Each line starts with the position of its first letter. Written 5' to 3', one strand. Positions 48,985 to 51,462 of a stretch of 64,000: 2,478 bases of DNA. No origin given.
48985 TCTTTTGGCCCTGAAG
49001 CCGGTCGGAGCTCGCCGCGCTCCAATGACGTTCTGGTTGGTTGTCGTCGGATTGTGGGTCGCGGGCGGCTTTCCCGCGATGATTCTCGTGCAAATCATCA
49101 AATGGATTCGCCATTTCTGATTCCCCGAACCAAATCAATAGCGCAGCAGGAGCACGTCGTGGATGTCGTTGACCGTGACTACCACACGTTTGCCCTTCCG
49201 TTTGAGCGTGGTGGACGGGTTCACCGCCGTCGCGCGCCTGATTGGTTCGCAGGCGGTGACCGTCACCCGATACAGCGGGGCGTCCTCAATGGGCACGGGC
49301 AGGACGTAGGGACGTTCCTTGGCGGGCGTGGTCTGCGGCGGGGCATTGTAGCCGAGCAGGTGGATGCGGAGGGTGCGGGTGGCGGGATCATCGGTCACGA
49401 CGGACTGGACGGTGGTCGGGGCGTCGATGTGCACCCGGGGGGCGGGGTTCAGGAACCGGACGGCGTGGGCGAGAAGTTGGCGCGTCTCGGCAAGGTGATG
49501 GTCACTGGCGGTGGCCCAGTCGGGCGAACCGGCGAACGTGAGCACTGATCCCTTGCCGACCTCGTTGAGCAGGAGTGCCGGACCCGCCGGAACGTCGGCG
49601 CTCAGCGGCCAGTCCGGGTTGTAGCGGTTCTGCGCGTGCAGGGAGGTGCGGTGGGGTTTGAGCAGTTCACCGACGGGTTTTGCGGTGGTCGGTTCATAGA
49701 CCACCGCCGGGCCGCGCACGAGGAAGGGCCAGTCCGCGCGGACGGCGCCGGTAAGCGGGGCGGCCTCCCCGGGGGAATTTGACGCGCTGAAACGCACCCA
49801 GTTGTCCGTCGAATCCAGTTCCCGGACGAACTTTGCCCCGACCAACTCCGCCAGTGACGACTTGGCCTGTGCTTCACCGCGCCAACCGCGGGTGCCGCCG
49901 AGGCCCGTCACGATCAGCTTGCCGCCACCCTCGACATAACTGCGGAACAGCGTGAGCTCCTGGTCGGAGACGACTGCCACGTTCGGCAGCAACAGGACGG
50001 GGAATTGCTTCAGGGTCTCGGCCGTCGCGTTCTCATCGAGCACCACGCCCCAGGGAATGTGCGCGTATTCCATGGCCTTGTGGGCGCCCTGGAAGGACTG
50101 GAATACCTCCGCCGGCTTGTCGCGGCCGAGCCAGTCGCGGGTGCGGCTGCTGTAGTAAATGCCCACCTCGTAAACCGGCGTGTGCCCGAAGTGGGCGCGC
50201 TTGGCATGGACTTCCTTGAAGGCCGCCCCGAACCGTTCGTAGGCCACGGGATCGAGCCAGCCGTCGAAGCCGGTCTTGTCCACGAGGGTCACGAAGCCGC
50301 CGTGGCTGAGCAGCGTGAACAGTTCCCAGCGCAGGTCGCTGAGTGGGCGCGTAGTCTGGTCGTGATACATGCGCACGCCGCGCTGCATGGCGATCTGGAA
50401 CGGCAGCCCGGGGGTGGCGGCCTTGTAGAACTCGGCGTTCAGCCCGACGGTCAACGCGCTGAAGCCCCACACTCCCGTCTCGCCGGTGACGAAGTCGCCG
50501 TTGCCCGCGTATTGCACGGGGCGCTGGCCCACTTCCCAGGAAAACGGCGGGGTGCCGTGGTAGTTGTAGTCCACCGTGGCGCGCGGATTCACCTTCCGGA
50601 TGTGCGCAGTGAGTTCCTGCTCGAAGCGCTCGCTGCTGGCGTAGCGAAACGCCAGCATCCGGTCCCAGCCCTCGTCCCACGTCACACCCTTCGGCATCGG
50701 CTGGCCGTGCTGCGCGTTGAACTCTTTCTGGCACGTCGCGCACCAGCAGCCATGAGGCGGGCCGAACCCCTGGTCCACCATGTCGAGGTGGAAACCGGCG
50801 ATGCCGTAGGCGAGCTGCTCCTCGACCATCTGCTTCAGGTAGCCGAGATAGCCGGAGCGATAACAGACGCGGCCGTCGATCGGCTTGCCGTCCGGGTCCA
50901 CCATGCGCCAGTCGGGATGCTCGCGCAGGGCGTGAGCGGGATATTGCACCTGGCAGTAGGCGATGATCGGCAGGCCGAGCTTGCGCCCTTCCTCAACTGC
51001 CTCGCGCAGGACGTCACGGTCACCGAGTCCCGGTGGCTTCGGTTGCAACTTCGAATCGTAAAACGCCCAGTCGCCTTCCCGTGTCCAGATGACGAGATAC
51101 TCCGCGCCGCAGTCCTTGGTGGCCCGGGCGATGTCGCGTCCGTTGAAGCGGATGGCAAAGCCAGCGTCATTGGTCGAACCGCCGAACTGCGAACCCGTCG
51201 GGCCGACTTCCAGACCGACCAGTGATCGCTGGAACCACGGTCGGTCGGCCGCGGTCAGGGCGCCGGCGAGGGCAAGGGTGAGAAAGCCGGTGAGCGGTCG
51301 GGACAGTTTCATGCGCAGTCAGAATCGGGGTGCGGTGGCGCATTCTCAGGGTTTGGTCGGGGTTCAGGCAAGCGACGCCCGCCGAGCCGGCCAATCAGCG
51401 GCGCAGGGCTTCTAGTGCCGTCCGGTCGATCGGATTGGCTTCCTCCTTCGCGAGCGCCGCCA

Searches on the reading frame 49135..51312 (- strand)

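Call 67: search_protein_families(library=pfam, proteins=[window:49135-51312:-], max_evalue=0.0001)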
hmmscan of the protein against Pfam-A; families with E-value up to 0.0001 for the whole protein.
window:49135-51312:- (725 aa): 2 families
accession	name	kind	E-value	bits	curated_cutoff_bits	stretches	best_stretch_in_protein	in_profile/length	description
PF14871.12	GHL6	-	3.4e-17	63.3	35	1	58-177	2-131/132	Hypothetical glycosyl hydrolase 6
PF08532.16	Glyco_hydro_42M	-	1.1e-06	28.8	25.8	1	411-590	36-181/207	Beta-galactosidase trimerisation domain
